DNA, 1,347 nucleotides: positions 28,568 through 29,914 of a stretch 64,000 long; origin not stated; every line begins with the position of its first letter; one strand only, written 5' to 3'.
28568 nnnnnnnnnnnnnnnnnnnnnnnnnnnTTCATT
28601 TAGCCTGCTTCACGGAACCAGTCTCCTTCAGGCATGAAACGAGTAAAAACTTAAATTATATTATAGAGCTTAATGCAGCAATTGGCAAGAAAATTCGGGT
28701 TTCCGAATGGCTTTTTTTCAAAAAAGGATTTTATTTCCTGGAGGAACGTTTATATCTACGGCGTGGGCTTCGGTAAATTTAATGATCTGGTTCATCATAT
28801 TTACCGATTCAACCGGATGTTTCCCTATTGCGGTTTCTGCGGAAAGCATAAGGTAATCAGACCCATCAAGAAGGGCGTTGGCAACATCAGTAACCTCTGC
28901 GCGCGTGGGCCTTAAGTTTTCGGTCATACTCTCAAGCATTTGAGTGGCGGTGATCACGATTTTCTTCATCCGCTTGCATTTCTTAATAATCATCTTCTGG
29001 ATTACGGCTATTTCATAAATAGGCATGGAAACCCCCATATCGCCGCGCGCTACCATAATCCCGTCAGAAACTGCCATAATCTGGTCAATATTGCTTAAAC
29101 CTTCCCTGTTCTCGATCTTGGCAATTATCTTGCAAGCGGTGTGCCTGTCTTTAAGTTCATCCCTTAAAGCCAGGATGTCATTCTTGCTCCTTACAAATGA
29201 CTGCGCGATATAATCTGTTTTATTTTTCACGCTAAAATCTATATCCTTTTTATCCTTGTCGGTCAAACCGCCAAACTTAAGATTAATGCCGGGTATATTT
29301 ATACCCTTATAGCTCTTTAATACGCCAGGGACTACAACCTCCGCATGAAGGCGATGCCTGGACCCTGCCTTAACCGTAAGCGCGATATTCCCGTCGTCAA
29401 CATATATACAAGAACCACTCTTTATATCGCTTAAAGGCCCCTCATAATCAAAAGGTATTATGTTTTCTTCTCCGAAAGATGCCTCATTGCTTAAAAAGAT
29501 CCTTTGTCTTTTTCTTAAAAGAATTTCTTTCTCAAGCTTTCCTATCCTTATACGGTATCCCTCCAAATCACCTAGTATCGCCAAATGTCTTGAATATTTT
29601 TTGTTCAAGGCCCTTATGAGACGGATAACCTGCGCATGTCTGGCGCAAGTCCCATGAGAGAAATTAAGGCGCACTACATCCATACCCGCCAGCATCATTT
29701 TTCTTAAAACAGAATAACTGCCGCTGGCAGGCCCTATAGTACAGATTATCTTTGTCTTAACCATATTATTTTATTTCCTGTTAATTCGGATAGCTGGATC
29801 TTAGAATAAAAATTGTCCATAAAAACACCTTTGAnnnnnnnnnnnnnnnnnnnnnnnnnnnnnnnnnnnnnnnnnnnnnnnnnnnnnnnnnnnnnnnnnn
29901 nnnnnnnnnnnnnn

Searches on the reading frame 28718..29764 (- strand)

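Call 5: search_protein_families(library=pfam, proteins=[window:28718-29764:-], max_evalue=0.01)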
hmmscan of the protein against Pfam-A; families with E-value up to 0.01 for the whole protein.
window:28718-29764:- (348 aa): 2 families
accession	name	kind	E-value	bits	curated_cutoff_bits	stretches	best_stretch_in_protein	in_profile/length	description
PF00224.27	PK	-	1.8e-111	372.8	30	1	3-321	3-328/328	Pyruvate kinase, barrel domain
PF03328.21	HpcH_HpaI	-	0.00032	20.5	25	1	178-259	80-170/221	HpcH/HpaI aldolase/citrate lyase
